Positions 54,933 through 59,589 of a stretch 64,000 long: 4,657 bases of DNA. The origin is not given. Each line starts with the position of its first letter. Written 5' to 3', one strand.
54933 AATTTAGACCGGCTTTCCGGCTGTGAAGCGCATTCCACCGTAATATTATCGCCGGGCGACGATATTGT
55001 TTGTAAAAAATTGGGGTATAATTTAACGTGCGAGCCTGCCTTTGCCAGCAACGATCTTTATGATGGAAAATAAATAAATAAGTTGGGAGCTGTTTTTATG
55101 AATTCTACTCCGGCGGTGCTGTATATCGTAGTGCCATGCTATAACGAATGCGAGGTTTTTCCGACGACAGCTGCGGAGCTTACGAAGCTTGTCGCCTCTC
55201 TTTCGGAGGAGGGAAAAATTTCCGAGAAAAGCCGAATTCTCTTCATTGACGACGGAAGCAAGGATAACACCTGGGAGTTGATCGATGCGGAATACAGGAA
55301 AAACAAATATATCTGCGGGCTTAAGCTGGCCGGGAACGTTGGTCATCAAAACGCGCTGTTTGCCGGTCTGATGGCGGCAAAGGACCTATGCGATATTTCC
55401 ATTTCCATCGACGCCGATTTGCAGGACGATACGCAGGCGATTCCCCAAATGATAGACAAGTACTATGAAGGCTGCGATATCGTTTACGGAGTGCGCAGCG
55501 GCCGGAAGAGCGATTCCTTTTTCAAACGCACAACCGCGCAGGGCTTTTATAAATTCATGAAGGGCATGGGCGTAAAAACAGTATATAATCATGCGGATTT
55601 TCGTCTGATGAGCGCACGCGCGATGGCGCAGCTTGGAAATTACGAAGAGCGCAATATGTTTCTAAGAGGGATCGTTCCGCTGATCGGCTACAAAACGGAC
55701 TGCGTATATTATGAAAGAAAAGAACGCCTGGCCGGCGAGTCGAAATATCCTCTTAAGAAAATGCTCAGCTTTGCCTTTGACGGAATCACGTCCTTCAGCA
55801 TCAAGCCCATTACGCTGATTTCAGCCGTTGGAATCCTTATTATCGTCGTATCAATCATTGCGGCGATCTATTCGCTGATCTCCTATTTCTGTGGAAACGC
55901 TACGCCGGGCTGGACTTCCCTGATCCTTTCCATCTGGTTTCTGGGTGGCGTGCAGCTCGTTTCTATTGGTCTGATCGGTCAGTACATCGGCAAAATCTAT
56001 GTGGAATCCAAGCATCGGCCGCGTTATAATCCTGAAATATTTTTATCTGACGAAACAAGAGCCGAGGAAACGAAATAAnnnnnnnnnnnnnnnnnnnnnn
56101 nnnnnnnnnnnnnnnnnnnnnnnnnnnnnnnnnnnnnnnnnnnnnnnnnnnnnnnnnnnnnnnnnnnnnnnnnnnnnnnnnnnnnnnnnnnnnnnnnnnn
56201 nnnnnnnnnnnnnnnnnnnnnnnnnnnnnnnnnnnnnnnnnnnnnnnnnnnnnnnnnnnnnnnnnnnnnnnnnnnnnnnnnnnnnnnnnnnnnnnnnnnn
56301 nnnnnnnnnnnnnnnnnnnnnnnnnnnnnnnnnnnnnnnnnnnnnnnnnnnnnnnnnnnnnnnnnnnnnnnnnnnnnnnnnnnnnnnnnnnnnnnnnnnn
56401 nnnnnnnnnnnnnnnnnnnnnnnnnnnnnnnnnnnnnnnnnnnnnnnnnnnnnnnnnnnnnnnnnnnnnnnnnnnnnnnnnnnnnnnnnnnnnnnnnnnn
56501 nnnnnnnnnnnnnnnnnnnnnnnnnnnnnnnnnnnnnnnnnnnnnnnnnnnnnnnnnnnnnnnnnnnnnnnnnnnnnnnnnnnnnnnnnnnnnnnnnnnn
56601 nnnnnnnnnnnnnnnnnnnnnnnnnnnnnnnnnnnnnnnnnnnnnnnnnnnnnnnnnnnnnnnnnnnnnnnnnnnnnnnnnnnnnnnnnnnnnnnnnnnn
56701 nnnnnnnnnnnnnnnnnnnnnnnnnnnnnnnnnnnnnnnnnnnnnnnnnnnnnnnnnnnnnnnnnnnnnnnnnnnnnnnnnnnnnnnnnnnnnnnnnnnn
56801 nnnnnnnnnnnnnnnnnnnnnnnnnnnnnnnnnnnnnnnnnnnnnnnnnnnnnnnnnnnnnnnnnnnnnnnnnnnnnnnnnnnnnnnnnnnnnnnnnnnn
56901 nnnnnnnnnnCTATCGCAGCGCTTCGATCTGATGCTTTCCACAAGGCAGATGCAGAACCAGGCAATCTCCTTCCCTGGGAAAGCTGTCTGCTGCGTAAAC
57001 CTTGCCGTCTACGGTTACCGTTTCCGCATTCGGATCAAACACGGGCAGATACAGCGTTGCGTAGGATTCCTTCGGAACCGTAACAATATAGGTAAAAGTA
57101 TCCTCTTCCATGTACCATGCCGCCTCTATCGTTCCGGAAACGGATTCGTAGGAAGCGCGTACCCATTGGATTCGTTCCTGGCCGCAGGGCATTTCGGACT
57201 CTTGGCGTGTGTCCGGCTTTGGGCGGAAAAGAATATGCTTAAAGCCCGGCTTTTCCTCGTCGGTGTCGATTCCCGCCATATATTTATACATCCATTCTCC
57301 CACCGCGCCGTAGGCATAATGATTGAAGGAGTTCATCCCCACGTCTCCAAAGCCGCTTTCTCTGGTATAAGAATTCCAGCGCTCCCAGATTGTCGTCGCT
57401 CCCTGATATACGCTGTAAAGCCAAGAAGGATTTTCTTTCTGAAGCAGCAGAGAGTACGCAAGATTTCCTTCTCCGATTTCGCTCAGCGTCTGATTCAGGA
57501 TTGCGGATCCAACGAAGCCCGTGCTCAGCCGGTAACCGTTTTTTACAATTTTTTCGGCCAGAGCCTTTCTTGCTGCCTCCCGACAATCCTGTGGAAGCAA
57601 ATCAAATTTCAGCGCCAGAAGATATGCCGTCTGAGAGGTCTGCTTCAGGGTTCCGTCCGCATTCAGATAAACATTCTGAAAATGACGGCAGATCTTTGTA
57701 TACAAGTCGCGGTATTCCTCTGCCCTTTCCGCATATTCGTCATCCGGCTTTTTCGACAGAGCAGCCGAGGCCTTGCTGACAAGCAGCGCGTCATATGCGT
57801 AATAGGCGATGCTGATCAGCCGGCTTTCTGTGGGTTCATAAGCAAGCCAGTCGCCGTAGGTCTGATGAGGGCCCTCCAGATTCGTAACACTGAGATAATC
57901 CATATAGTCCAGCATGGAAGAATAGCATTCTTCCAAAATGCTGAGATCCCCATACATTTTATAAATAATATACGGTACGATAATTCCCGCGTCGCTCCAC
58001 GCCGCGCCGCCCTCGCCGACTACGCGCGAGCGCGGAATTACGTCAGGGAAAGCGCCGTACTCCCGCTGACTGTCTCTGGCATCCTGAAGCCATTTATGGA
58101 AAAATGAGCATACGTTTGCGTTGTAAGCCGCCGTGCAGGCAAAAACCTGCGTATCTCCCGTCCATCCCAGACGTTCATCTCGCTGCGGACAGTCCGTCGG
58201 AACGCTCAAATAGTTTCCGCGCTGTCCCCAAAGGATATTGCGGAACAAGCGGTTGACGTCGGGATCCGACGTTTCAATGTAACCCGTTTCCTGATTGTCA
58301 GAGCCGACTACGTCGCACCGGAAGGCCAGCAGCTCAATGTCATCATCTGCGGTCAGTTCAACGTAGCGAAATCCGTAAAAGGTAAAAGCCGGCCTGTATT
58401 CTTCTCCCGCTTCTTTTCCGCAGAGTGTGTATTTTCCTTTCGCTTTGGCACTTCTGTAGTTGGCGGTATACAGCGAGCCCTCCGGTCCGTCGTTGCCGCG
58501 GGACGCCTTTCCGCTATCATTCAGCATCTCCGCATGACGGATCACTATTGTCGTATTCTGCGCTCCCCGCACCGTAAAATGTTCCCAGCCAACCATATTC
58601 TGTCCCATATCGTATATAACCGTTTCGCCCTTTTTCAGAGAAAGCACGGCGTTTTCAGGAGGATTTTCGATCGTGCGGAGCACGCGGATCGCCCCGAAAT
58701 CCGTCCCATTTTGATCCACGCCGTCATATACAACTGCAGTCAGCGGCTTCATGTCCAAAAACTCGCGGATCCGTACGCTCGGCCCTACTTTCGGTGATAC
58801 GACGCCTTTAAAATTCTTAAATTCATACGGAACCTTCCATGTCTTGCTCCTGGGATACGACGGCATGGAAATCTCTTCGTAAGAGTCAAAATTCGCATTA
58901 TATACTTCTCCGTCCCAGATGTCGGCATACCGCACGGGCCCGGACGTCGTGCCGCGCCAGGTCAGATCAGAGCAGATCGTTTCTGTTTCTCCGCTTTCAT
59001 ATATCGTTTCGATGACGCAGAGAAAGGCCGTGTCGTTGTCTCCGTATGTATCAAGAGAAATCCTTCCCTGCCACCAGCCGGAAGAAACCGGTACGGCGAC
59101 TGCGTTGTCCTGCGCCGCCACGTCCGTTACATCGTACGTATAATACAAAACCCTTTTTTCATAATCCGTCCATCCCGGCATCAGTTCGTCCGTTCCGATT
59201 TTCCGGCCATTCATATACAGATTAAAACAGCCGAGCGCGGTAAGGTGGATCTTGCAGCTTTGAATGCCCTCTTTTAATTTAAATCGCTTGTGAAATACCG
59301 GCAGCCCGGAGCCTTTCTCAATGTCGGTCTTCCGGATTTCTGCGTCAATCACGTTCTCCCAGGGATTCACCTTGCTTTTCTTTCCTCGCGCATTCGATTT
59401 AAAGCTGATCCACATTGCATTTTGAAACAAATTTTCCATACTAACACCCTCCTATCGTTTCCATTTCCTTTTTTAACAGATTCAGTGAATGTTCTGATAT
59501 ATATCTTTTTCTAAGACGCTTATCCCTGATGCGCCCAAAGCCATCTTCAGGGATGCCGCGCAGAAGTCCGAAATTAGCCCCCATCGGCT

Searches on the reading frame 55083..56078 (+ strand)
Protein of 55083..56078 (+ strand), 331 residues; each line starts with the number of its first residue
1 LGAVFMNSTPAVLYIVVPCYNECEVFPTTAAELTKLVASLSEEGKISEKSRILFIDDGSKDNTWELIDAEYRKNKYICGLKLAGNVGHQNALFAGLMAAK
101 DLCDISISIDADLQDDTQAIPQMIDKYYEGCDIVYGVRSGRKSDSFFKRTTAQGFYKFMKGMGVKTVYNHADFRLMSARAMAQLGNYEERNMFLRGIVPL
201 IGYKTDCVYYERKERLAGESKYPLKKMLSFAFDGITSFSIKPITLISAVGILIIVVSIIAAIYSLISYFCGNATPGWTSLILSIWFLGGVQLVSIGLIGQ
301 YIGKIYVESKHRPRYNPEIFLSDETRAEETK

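Call 36: search_protein_families(library=pfam, proteins=[window:55083-56078:+], max_evalue=0.001)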
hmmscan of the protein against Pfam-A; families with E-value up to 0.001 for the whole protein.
window:55083-56078:+ (331 aa): 1 family
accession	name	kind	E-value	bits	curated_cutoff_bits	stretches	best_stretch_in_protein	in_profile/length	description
PF00535.33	Glycos_transf_2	-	1e-20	74.8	23.3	1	15-180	2-163/168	Glycosyl transferase family 2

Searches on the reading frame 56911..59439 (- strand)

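Call 76: search_protein_families(library=pfam, proteins=[window:56911-59439:-], max_evalue=0.001)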
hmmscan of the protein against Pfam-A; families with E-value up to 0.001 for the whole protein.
window:56911-59439:- (842 aa): 4 families
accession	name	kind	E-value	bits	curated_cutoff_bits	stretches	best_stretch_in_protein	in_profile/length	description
PF17389.8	Bac_rhamnosid6H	-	8.5e-118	394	24.5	1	384-720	2-338/339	Bacterial alpha-L-rhamnosidase 6 hairpin glycosidase domain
PF08531.16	Bac_rhamnosid_N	-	2.4e-35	122.3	25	1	59-226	3-172/172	Alpha-L-rhamnosidase N-terminal domain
PF05592.18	Bac_rhamnosid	-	1e-23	83.6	22.2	1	271-364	5-86/102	Bacterial alpha-L-rhamnosidase concanavalin-like domain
PF17390.7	Bac_rhamnosid_C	-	7.5e-17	61.4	22.1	1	723-804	1-69/78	Bacterial alpha-L-rhamnosidase C-terminal domain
